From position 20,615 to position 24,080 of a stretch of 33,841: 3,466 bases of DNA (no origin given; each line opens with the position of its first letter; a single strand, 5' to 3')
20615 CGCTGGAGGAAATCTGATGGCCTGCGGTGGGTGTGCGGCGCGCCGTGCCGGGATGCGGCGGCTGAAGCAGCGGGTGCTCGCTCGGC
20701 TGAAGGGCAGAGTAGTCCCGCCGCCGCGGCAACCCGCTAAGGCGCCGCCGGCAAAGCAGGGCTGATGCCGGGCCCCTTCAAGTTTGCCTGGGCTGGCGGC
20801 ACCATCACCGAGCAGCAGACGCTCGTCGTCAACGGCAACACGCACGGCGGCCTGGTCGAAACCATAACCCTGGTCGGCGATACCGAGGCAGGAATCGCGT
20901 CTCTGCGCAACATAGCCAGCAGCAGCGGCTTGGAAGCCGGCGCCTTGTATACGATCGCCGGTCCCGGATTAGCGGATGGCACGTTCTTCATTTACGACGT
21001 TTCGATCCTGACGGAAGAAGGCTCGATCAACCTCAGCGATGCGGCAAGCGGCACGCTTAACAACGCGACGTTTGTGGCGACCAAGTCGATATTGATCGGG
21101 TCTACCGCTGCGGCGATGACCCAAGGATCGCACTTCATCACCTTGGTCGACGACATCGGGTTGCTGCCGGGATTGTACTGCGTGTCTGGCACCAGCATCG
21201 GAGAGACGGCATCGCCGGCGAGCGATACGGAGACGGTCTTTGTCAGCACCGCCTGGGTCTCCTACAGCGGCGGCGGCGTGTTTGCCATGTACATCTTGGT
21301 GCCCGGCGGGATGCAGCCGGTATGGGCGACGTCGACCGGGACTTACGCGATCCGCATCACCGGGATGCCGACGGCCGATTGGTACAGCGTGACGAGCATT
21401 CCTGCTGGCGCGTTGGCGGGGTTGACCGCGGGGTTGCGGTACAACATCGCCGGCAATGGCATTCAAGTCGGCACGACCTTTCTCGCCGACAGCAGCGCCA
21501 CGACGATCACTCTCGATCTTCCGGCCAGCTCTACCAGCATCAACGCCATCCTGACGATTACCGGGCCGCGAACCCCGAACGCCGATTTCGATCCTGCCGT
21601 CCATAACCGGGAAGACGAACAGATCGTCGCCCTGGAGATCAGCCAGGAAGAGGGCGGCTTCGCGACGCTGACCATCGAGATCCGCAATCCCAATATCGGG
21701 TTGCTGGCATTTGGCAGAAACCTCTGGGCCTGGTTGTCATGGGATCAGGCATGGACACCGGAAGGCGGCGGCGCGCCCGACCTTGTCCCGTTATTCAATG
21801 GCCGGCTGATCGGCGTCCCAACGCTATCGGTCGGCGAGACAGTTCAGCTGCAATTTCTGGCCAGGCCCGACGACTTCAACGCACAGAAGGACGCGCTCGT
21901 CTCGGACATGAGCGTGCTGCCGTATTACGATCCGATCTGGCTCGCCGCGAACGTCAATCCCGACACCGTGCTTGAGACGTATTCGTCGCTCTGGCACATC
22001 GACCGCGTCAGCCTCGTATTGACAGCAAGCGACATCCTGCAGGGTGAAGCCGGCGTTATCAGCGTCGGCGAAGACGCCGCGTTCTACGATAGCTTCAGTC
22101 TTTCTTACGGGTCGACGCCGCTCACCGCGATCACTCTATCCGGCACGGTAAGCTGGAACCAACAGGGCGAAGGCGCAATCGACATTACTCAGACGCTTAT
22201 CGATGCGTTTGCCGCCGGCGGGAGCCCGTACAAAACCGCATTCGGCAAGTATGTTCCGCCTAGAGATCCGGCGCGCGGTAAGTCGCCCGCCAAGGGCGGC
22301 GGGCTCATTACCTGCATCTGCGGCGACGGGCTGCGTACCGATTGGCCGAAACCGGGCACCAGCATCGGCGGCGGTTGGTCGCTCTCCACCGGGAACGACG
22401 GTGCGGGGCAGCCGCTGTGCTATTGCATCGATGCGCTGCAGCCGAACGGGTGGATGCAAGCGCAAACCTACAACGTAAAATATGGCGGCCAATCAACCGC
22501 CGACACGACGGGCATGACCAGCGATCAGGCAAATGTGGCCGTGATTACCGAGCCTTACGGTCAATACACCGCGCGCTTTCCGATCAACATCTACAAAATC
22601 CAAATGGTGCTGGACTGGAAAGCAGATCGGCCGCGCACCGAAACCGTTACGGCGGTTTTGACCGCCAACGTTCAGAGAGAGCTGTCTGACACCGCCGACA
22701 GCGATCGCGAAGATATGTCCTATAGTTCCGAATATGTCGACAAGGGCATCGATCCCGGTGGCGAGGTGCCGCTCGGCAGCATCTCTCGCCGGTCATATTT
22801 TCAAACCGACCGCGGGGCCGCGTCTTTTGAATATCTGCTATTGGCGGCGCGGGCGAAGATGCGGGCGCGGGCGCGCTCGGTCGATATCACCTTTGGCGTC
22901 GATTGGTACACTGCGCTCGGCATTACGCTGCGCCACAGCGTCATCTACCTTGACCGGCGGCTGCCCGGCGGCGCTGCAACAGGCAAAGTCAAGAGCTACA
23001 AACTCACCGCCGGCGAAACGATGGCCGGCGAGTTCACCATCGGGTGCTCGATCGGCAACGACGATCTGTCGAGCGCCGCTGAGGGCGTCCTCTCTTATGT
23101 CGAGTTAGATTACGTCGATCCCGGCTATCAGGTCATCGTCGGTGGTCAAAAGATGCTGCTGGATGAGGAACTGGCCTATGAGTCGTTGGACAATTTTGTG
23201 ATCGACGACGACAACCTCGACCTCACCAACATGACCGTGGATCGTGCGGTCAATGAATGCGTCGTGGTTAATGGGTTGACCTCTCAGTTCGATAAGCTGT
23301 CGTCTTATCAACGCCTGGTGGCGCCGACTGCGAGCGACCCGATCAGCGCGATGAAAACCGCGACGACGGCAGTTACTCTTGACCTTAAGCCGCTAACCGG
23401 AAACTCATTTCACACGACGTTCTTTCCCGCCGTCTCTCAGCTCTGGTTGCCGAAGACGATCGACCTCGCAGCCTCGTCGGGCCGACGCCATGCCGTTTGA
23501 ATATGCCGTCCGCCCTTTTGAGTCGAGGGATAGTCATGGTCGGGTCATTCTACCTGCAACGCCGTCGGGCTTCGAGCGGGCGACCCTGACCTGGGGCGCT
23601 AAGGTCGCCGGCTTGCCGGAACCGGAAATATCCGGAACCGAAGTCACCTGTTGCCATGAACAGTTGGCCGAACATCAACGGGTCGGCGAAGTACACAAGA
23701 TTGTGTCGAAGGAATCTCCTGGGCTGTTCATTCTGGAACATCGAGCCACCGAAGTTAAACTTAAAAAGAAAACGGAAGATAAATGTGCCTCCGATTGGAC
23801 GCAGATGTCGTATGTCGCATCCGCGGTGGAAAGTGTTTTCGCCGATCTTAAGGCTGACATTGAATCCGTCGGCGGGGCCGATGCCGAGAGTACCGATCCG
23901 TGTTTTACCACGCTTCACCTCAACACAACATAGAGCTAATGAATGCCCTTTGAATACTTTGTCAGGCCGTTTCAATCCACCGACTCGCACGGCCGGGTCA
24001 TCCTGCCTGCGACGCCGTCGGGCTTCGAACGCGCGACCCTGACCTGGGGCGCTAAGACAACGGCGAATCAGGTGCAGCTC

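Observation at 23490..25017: Three tandem paralogous genes with near-identical end blocks and unrelated cores, between the tail-tip protein and the tail fibre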

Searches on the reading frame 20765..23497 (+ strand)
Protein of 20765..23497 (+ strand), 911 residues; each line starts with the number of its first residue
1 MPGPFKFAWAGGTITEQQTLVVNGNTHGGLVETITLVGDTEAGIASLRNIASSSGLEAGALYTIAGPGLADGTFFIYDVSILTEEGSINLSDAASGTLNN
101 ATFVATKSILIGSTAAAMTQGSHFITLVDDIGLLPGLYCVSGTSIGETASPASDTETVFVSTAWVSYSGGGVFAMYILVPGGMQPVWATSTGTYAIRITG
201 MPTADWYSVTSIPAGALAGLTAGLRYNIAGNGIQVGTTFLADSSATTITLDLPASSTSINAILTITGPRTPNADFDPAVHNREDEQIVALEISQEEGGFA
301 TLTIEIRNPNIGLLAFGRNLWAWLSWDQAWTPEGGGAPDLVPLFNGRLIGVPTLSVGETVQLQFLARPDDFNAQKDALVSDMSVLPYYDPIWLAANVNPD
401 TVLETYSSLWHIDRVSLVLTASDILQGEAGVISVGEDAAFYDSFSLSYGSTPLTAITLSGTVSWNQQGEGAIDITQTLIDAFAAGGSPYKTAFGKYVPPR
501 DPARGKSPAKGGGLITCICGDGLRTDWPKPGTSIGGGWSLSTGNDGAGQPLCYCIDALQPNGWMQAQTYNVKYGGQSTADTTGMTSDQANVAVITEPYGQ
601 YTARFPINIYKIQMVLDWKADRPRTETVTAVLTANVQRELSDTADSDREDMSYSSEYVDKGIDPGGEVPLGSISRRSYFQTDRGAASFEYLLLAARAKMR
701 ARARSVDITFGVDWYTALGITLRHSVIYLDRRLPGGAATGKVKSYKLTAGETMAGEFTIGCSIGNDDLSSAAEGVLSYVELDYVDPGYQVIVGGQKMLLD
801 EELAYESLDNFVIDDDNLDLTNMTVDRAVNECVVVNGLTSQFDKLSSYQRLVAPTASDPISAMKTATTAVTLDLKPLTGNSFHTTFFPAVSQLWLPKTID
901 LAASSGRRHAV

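Call 6: search_protein_families(library=pfam, proteins=[window:20765-23497:+], max_evalue=0.1)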
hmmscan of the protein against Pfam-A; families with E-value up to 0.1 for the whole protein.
window:20765-23497:+ (911 aa): 0 families

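Call 7: search_protein_families(library=phrogs, proteins=[window:20765-23497:+], max_evalue=0.1)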
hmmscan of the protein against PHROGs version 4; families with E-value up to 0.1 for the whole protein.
window:20765-23497:+ (911 aa): 0 families

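Call 46: search_dna_similar(query=window:20765-23497:+, collection=phages, mode=protein, max_evalue=0.001)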
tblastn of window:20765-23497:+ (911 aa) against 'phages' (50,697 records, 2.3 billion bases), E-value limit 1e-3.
No match.

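Call 50: search_solved_structures(query=window:20765-23497:+, max_evalue=1)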
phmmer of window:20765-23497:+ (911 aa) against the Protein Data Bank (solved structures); distinct sequences matched with E-value up to 1: 0.

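Call 67: search_protein_families(library=ncbifam, proteins=[window:20765-23497:+], max_evalue=0.01)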
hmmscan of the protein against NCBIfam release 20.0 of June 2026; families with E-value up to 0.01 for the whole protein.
window:20765-23497:+ (911 aa): 0 families

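Call 75: find_homologous_proteins(query=window:20765-23497:+, max_evalue=0.00001)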
Query window:20765-23497:+ (911 aa): 210 proteins with E <= 0.00001 among 8000 candidates; the best 120 are listed.
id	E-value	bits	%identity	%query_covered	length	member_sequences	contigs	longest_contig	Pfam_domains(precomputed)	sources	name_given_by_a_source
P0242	0.0e+0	2048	100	100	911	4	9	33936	-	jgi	jgi:hypothetical protein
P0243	0.0e+0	1532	76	99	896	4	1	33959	-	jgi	jgi:hypothetical protein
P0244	0.0e+0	1389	68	99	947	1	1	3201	-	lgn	-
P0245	0.0e+0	1387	69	99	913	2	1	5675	-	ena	-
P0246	0.0e+0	1337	67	99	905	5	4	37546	-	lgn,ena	-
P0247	0.0e+0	1334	66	99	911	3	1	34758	-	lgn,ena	-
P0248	0.0e+0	1327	67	99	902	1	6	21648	-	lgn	-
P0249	0.0e+0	1322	66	99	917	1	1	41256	-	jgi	jgi:hypothetical protein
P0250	0.0e+0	1319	65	100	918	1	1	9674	-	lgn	-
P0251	0.0e+0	1314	65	99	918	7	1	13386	-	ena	-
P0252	0.0e+0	1312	66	100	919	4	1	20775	-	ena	-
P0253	0.0e+0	1306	65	99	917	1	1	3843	-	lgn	-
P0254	0.0e+0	1298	65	99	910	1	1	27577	-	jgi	jgi:hypothetical protein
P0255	0.0e+0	1283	64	99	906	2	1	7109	-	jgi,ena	-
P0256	0.0e+0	1278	63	99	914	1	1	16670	-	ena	-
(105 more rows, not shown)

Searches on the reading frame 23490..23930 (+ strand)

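Call 6: search_protein_families(library=pfam, proteins=[window:23490-23930:+], max_evalue=0.1)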
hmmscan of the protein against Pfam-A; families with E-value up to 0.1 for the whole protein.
window:23490-23930:+ (147 aa): 0 families

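Call 7: search_protein_families(library=phrogs, proteins=[window:23490-23930:+], max_evalue=0.1)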
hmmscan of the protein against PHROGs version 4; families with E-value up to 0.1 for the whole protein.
window:23490-23930:+ (147 aa): 1 family
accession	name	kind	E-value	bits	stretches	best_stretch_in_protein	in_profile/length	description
phrog_25464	-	unknown function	0.082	13.6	0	92-133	32-72/84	-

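Call 67: search_protein_families(library=ncbifam, proteins=[window:23490-23930:+], max_evalue=0.01)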
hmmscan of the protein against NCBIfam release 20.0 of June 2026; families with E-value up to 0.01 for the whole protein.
window:23490-23930:+ (147 aa): 0 families
